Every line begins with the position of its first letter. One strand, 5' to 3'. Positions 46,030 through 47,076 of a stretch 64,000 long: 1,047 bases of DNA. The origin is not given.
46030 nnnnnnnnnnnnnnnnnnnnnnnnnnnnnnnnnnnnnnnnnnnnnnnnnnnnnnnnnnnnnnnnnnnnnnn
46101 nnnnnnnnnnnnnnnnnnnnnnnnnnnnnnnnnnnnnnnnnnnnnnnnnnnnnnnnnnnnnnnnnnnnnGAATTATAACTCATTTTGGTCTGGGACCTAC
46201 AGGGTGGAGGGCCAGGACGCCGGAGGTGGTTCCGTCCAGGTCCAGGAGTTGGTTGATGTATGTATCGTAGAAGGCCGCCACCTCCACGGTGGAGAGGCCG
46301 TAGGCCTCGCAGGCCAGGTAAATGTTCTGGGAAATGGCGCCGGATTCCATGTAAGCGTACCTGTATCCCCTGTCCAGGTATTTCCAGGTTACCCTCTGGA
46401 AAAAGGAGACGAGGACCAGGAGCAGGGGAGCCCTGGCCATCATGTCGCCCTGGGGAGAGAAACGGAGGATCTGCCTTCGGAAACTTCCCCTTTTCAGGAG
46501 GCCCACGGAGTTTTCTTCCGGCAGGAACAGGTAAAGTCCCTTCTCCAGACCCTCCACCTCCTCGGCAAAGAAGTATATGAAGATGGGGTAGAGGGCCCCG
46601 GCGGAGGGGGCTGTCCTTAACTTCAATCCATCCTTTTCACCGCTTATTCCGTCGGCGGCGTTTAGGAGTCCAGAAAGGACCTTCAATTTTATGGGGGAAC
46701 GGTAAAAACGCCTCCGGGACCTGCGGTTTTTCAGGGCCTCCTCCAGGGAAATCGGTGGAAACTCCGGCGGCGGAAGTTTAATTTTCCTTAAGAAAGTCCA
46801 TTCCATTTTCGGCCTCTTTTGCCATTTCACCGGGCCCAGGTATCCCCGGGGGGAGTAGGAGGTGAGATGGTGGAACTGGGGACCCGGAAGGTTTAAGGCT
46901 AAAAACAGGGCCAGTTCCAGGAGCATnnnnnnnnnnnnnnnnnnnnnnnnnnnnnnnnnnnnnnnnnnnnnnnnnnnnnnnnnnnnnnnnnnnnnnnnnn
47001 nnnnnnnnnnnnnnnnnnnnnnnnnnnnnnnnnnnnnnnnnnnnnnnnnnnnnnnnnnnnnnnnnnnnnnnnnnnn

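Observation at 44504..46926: Uncharacterised operon: SagB-type dehydrogenase, COG0731-like radical SAM, 156-aa unknown, YHS/TRASH membrane protein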

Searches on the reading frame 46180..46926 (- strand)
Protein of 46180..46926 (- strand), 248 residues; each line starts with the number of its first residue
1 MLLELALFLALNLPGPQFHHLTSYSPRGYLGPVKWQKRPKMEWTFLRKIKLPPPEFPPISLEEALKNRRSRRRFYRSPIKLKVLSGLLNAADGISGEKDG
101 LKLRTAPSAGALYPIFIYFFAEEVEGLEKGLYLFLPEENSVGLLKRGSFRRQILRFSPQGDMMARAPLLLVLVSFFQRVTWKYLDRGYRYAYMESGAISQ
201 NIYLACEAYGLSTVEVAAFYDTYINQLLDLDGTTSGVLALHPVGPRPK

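Call 3: search_protein_families(library=pfam, proteins=[window:46180-46926:-], max_evalue=0.01)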
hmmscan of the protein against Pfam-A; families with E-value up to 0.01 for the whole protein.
window:46180-46926:- (248 aa): 2 families
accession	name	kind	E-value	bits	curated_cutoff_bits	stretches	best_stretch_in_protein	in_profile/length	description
PF00881.29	Nitroreductase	-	2.3e-21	77.1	23.5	1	65-244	1-166/167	Nitroreductase family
PF14512.11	TM1586_NiRdase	-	0.0025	17.9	27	0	61-104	2-44/215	Putative TM nitroreductase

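Call 4: search_protein_families(library=ncbifam, proteins=[window:46180-46926:-], max_evalue=0.01)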
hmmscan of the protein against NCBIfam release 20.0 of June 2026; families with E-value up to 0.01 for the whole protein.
window:46180-46926:- (248 aa): 2 families
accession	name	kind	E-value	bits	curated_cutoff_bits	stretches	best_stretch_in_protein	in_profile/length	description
TIGR03605.1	antibiot_sagB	domain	3.2e-37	127.7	78.4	1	81-244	2-172/173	SagB family peptide dehydrogenase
TIGR04511.1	SagB_rel_DH_2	exception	9.1e-26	90.8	240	1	47-246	162-369/380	putative peptide maturation dehydrogenase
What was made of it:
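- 46180..46926 (-): SagB/ThcOx-type FMN dehydrogenase (248 aa) with a short N-terminal hydrophobic segment and an invariant Lys-Tyr pair (K182-Y183). TIGR03605 127.7 bits and PF00881 (calls 3, 4).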

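Call 6: search_solved_structures(query=window:46180-46926:-, max_evalue=0.01)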
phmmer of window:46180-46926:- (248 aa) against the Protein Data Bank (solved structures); distinct sequences matched with E-value up to 0.01: 13.
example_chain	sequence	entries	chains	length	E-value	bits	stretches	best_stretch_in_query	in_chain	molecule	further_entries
3eo7_A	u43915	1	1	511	1.8e-23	86.8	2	100-243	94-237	Putative Nitroreductase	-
6gos_C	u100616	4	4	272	5.7e-13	52.4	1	92-238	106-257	Microcin B17-processing protein McbC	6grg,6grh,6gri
8cqs_A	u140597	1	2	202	1.9e-12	50.7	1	48-244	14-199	Nitroreductase-like protein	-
3hoi_A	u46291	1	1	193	6.9e-12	48.8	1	47-244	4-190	FMN-dependent nitroreductase BF3017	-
7ly5_B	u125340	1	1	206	1.1e-10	44.8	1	61-214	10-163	BmdC, oxidase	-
7ly4_A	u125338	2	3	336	3.6e-10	43.2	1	61-213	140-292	BmdC, Oxidase | BmdC, NRPS oxidase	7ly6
7ly7_B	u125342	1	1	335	3.7e-10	43.2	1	61-213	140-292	BmdC, Oxidase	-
3hj9_A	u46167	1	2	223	1.2e-08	38.2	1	38-214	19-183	Oxidoreductase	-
8pz5_A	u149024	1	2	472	2.8e-07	33.7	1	59-230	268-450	SagB-type dehydrogenase domain protein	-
5lq4_B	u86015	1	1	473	2.8e-07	33.7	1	59-230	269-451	CyaGox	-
5lq4_A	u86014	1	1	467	2.9e-07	33.7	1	58-230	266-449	CyaGox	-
4g8s_A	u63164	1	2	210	0.00033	23.7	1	155-244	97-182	Nitroreductase family protein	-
4dn2_A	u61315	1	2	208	0.001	22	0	158-244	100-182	Nitroreductase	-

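Call 15: find_homologous_proteins(query=window:46180-46926:-, max_evalue=0.00001)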
Query window:46180-46926:- (248 aa): 881 proteins with E <= 0.00001 among 2678 candidates; the best 120 are listed.
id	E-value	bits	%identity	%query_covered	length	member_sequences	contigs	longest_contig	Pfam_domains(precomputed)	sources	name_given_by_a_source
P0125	3.8e-162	556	100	100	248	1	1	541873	PF00881.30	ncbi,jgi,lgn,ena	-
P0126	2.3e-136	471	86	95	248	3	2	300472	PF00881.30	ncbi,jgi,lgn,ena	-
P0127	2.5e-128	445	81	94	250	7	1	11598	PF00881.30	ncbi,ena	-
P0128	1.3e-104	367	67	94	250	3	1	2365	PF00881.30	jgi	-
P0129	2.4e-104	367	67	94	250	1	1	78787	PF00881.30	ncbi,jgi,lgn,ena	-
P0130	3.5e-102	359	65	94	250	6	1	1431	PF00881.30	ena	-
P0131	6.5e-100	352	73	84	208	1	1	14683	PF00881.30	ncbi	-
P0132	7.1e-94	332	61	100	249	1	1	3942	PF00881.30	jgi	-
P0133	5.9e-87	310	59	94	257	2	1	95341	PF00881.30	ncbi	-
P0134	4.3e-84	300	58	94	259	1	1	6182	PF00881.30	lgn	-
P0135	8.7e-55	204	43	98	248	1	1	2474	PF00881.30,PF14512.12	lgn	-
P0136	5.7e-54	201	49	82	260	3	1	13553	PF00881.30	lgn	-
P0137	8.9e-54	201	44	93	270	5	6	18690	PF00881.30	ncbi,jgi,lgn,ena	-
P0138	3.7e-53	199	42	98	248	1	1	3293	PF00881.30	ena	-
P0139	8.2e-53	198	44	93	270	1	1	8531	PF00881.30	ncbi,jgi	-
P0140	4.6e-52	195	43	94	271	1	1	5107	PF00881.30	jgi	jgi:SagB-type dehydrogenase family enzyme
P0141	6.4e-52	195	44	93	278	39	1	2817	PF00881.30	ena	-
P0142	7.5e-52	195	43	93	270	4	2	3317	PF00881.30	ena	-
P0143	1.7e-51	193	42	98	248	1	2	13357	PF00881.30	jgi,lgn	-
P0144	1.8e-51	193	41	98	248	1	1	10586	PF00881.30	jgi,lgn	jgi:SagB-type dehydrogenase family enzyme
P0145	2.0e-51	193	43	93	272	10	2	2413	PF00881.30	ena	-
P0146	3.5e-51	192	42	93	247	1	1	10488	PF00881.30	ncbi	-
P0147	5.3e-51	192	42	96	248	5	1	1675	PF00881.30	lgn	-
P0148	9.2e-51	191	43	93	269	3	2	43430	PF00881.30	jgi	jgi:SagB-type dehydrogenase family enzyme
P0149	1.1e-50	191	44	94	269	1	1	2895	PF00881.30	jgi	-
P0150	1.1e-50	191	43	93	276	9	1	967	PF00881.30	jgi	jgi:SagB-type dehydrogenase family enzyme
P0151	1.2e-50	191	41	98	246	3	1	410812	PF00881.30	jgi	-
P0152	2.5e-50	190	42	98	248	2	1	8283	PF00881.30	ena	-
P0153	3.1e-50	189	48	79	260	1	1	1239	PF00881.30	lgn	-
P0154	8.0e-50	188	43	93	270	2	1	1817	PF00881.30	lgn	-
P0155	1.1e-49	187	50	81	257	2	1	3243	PF00881.30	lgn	-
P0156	1.1e-49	187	44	93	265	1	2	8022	PF00881.30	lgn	-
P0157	1.2e-49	187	43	94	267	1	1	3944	PF00881.30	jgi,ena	-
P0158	3.4e-49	186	44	93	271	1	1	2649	PF00881.30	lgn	-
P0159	7.9e-49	185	43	93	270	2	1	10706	PF00881.30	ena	-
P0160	8.0e-49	185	41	93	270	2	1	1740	PF00881.30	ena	-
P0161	1.1e-48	184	41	93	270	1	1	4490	PF00881.30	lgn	-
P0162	3.3e-48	183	44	93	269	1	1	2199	PF00881.30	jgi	jgi:SagB-type dehydrogenase family enzyme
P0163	3.5e-48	183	45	87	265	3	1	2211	PF00881.30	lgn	-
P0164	6.0e-48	182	43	93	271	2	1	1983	PF00881.30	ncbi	-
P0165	6.8e-48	182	43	93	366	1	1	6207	PF00881.30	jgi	-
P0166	7.5e-48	181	42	99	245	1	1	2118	PF00881.30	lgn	-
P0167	1.3e-47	181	43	93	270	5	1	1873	PF00881.30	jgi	-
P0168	1.3e-47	181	43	94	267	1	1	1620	PF00881.30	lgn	-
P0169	2.1e-47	180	43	94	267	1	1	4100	PF00881.30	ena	-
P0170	2.5e-47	180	44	93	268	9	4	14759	PF00881.30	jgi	-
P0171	3.0e-47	179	42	93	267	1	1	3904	PF00881.30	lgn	-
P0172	4.5e-47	179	43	94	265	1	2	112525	PF00881.30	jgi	jgi:SagB-type dehydrogenase family enzyme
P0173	6.2e-47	178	43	93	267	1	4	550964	PF00881.30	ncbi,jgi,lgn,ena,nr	ncbi:MAG TPA: SagB/ThcOx family dehydrogenase [Acidobacteriota bacterium]|nr:SagB/ThcOx family dehyd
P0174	2.9e-46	176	40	94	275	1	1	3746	PF00881.30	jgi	jgi:SagB-type dehydrogenase family enzyme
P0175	2.9e-46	176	45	82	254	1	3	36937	PF00881.30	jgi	jgi:SagB-type dehydrogenase family enzyme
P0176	3.3e-46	176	42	94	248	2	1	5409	PF00881.30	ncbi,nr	ncbi:SagB/ThcOx family dehydrogenase, partial [candidate division GN15 bacterium]|nr:SagB/ThcOx fami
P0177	3.3e-46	176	42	93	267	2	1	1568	PF00881.30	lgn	-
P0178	3.8e-46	176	42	93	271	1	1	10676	PF00881.30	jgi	-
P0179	4.0e-46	176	41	92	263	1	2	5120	PF00881.30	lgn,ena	-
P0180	4.5e-46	176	45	79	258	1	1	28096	PF00881.30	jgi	jgi:SagB-type dehydrogenase family enzyme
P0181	9.0e-46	175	41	95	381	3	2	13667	PF00881.30,PF14512.12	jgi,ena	-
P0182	1.1e-45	174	45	79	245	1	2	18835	PF00881.30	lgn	-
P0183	1.2e-45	174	45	80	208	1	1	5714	PF00881.30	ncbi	ncbi:MAG: SagB/ThcOx family dehydrogenase [bacterium]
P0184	1.3e-45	174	44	94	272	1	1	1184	PF00881.30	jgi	jgi:SagB-type dehydrogenase family enzyme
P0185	1.3e-45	174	42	93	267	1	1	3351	PF00881.30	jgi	jgi:SagB-type dehydrogenase family enzyme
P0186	2.3e-45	173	41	93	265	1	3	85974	PF00881.30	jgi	jgi:SagB-type dehydrogenase family enzyme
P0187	2.6e-45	173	40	93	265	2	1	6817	PF00881.30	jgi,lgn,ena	-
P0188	2.7e-45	173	38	93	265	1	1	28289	PF00881.30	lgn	-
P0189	3.3e-45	173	41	93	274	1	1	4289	PF00881.30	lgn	-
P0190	6.0e-45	172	41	93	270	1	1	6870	PF00881.30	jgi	jgi:SagB-type dehydrogenase family enzyme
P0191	8.0e-45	172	41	93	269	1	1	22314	PF00881.30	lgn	-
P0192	9.6e-45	171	41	95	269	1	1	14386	PF00881.30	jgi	jgi:SagB-type dehydrogenase family enzyme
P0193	1.2e-44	171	41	93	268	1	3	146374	PF00881.30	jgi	jgi:SagB-type dehydrogenase family enzyme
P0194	1.2e-44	171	41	94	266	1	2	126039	PF00881.30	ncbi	ncbi:MAG: SagB/ThcOx family dehydrogenase [candidate division Zixibacteria bacterium]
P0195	1.4e-44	171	40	94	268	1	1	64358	PF00881.30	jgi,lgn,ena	-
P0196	1.5e-44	171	41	93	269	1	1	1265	PF00881.30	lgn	-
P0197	1.6e-44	171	40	93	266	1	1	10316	PF00881.30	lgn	-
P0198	1.7e-44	170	39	93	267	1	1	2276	PF00881.30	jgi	-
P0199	2.6e-44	170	40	93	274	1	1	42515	PF00881.30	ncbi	-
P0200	2.8e-44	170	45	79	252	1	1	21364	PF00881.30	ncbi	ncbi:MAG: SagB/ThcOx family dehydrogenase, partial [bacterium]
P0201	2.9e-44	170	41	93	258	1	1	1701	PF00881.30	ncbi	-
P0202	5.7e-44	169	40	99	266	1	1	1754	PF00881.30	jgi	jgi:SagB-type dehydrogenase family enzyme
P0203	8.3e-44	168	43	93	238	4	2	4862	PF00881.30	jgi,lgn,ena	-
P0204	8.6e-44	168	41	93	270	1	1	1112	PF00881.30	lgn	-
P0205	1.2e-43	168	42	93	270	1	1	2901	PF00881.30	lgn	-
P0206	1.3e-43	168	38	100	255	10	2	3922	PF00881.30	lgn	-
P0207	2.5e-43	167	39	93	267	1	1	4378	PF00881.30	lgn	-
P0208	2.8e-43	166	40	93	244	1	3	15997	PF00881.30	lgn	-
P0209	3.3e-43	166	41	87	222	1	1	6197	PF00881.30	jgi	-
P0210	5.4e-43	166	43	79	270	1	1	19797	PF00881.30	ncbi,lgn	-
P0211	5.9e-43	165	40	98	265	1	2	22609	PF00881.30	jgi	jgi:SagB-type dehydrogenase family enzyme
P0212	6.4e-43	165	40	93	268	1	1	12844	PF00881.30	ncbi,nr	ncbi:SagB/ThcOx family dehydrogenase [candidate division GN15 bacterium]|nr:SagB/ThcOx family dehydr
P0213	6.4e-43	165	46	80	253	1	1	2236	PF00881.30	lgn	-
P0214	8.7e-43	165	40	85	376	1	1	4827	PF00881.30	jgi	jgi:SagB-type dehydrogenase family enzyme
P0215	1.7e-42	164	41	94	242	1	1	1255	PF00881.30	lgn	-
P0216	1.7e-42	164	41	83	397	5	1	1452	PF00881.30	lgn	-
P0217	1.9e-42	164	43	79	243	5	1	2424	PF00881.30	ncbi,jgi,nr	ncbi:MAG TPA: SagB/ThcOx family dehydrogenase [Chloroflexi bacterium]|nr:SagB/ThcOx family dehydroge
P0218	2.3e-42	163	39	100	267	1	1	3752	PF00881.30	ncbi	-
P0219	2.4e-42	163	43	80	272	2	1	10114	PF00881.30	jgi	jgi:SagB-type dehydrogenase family enzyme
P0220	2.7e-42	163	41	93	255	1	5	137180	PF00881.30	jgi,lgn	jgi:SagB-type dehydrogenase family enzyme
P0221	2.7e-42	163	39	94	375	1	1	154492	PF00881.30,PF14512.12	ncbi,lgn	-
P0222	2.8e-42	163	40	93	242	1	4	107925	PF00881.30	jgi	jgi:SagB-type dehydrogenase family enzyme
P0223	2.9e-42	163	40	90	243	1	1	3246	PF00881.30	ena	-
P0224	3.0e-42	163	40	93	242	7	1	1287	PF00881.30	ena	-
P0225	3.5e-42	163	38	93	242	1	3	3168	PF00881.30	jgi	jgi:SagB-type dehydrogenase family enzyme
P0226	3.8e-42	163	37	99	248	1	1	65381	PF00881.30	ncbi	-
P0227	6.8e-42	162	40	94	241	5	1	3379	PF00881.30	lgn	-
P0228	7.2e-42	162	42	92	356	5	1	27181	PF00881.30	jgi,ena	-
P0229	9.6e-42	161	38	93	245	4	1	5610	PF00881.30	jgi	jgi:SagB-type dehydrogenase family enzyme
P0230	9.8e-42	161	42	85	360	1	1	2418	PF00881.30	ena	-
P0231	1.3e-41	161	42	85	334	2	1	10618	PF00881.30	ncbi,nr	ncbi:MAG: SagB/ThcOx family dehydrogenase [Chloroflexi bacterium]|nr:SagB/ThcOx family dehydrogenase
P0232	1.8e-41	161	44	79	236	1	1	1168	PF00881.30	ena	-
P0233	4.0e-41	159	43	81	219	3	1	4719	PF00881.30,PF14512.12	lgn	-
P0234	4.3e-41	159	40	94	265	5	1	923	PF00881.30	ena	-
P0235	4.8e-41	159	39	93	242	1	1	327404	PF00881.30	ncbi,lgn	-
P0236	5.7e-41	159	41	92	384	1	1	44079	PF00881.30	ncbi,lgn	-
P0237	5.7e-41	159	39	93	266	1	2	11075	PF00881.30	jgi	jgi:SagB-type dehydrogenase family enzyme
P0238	6.8e-41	159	41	86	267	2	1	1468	PF00881.30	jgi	-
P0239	8.9e-41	158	42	85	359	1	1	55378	PF00881.30,PF14512.12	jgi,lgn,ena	-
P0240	1.0e-40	158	40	97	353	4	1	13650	PF00881.30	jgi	-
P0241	1.1e-40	158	45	79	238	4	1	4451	PF00881.30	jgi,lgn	-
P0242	1.1e-40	158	41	93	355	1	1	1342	PF00881.30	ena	-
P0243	1.3e-40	158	38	93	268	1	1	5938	PF00881.30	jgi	jgi:SagB-type dehydrogenase family enzyme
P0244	1.4e-40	158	39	94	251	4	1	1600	PF00881.30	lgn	-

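Call 16: find_encoding_contigs(protein=P0129, flank=6000, max_places=2)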
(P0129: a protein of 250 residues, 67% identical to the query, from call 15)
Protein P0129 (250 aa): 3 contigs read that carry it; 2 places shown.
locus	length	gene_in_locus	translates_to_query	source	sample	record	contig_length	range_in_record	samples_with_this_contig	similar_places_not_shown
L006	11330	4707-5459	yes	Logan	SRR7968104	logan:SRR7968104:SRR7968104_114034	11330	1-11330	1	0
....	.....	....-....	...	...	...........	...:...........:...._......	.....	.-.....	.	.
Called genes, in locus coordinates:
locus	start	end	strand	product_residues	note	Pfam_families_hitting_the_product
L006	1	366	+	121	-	?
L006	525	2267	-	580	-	PF00515:TPR_1 (faint), PF07719:TPR_2 (faint), PF13176:TPR_7 (faint), PF13181:TPR_8 (faint), PF13424:TPR_12 (weak), PF17874:TPR_MalT (weak), PF13424:TPR_12, PF00990:GGDEF, +2 more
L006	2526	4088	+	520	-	PF00474:SSF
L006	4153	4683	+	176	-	-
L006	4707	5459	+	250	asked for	PF00881:Nitroreductase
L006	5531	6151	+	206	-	PF01066:CDP-OH_P_transf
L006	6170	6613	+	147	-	PF08821:CGGC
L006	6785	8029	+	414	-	PF00534:Glycos_transf_1 (weak)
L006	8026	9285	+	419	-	PF13439:Glyco_transf_4, PF00534:Glycos_transf_1, PF13692:Glyco_trans_1_4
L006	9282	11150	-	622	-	PF00990:GGDEF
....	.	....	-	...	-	?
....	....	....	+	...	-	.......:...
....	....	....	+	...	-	-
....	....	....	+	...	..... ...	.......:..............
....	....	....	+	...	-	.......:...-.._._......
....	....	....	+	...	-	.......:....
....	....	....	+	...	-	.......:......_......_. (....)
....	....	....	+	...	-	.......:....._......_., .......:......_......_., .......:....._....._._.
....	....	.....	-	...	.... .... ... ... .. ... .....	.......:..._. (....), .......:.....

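Call 17: find_encoding_contigs(protein=P0133, flank=6000, max_places=2)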
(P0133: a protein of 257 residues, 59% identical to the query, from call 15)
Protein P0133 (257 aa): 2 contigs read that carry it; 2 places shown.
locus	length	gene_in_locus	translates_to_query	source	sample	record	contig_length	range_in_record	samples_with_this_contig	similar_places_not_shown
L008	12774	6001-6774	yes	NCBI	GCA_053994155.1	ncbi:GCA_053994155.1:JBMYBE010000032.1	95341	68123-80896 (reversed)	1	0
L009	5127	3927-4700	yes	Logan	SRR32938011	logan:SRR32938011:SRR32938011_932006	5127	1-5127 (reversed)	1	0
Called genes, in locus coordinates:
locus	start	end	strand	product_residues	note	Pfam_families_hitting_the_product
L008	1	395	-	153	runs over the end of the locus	PF00293:NUDIX, PF14815:NUDIX_4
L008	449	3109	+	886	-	PF19313:DUF5916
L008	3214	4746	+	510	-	PF03417:AAT, PF12895:ANAPC3 (faint)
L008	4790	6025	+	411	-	PF05343:Peptidase_M42 (faint), PF01546:Peptidase_M20, PF07687:M20_dimer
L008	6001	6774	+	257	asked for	PF00881:Nitroreductase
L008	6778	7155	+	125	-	PF02579:Nitro_FeMo-Co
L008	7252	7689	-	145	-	-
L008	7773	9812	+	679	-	PF20094:GWxTD_dom, PF00515:TPR_1 (faint), PF07719:TPR_2 (faint), PF13424:TPR_12 (faint), PF13428:TPR_14 (faint), PF13432:TPR_16 (faint), PF14559:TPR_19 (faint)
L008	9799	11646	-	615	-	PF01182:Glucosamine_iso, PF10509:GalKase_gal_bdg (weak), PF00288:GHMP_kinases_N, PF08544:GHMP_kinases_C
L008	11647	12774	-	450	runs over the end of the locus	PF02878:PGM_PMM_I, PF02879:PGM_PMM_II, PF02880:PGM_PMM_III, PF00408:PGM_PMM_IV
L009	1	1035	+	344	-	?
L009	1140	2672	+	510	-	PF03417:AAT, PF12895:ANAPC3 (faint)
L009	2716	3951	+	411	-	PF05343:Peptidase_M42 (faint), PF01546:Peptidase_M20, PF07687:M20_dimer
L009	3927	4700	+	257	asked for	PF00881:Nitroreductase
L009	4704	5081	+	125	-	PF02579:Nitro_FeMo-Co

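Call 18: find_encoding_contigs(protein=P0173, flank=6000, max_places=2)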
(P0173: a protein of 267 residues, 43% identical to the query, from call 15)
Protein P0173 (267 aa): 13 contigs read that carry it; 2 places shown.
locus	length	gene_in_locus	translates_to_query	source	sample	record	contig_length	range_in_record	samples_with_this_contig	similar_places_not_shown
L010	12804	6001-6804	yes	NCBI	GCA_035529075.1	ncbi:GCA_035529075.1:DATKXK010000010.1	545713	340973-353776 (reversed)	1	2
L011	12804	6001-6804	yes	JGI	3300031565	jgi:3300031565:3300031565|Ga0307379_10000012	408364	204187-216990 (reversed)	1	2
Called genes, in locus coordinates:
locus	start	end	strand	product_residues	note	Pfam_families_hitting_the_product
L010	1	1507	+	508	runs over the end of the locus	PF00817:IMS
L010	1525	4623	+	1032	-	PF02811:PHP, PF07733:DNA_pol3_alpha, PF17657:DNA_pol3_finger, PF14579:HHH_6, PF01336:tRNA_anti-codon (weak)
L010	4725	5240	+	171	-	-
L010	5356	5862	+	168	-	-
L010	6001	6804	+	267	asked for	PF00881:Nitroreductase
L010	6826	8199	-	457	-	PF01554:MatE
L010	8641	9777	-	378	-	PF02706:Wzz (weak)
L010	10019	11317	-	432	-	PF04932:Wzy_C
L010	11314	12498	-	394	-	PF13439:Glyco_transf_4, PF13579:Glyco_trans_4_4, PF00534:Glycos_transf_1, PF13692:Glyco_trans_1_4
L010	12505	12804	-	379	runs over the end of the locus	PF08323:Glyco_transf_5 (faint), PF20706:GT4-conflict, PF13439:Glyco_transf_4, PF13579:Glyco_trans_4_4, PF00534:Glycos_transf_1, PF13692:Glyco_trans_1_4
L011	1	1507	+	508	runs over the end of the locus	PF00817:IMS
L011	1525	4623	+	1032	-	PF02811:PHP, PF07733:DNA_pol3_alpha, PF17657:DNA_pol3_finger, PF14579:HHH_6, PF01336:tRNA_anti-codon (weak)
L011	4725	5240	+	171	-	-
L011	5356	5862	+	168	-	-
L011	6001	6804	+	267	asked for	PF00881:Nitroreductase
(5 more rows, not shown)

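Call 38: find_related_loci(query=A3, collection=metagenome_contigs, flank=6000)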
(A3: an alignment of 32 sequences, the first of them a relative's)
Query A3 (248 aa) in metagenome_contigs; peptide patterns used: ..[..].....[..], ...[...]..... (x = any residue, [..] = any of these).
600 stretches matched a pattern (row limit reached: there are more); 579 encode a relative of the query (tblastn E <= 1e-3); the best 80 are kept; 80 distinct loci.
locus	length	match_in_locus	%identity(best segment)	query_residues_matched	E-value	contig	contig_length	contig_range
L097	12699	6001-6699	65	15-247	6e-98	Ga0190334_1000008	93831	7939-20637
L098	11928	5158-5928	42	1-246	3e-60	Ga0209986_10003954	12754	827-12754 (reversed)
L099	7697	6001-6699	42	15-244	1e-57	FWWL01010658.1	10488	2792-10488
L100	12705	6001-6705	45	14-244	5e-57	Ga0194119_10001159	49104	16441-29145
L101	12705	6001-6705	45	15-245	2e-56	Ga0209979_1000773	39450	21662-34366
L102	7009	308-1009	44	15-245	4e-56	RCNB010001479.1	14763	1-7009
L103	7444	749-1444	43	17-244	3e-54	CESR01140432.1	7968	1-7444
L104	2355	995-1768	39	2-244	7e-55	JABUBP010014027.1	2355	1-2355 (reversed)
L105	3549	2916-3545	46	15-221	4e-53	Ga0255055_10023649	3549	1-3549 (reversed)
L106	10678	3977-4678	41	15-244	3e-53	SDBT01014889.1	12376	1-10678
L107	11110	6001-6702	41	15-244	2e-52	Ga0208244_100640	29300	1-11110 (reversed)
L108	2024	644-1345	43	15-244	8e-53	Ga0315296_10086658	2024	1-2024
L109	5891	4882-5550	42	15-244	4e-52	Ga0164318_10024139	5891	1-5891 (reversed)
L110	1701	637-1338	41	15-244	4e-53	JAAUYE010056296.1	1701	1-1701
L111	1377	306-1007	41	15-244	6e-54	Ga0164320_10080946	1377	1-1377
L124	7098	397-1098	39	15-244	2e-47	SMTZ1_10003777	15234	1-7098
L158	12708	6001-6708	40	15-246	7e-51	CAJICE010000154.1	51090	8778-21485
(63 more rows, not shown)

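Call 51: search_protein_families(library=padloc, proteins=[window:46180-46926:-], max_evalue=0.001)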
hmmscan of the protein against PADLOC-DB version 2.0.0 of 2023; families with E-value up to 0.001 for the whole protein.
window:46180-46926:- (248 aa): 0 families
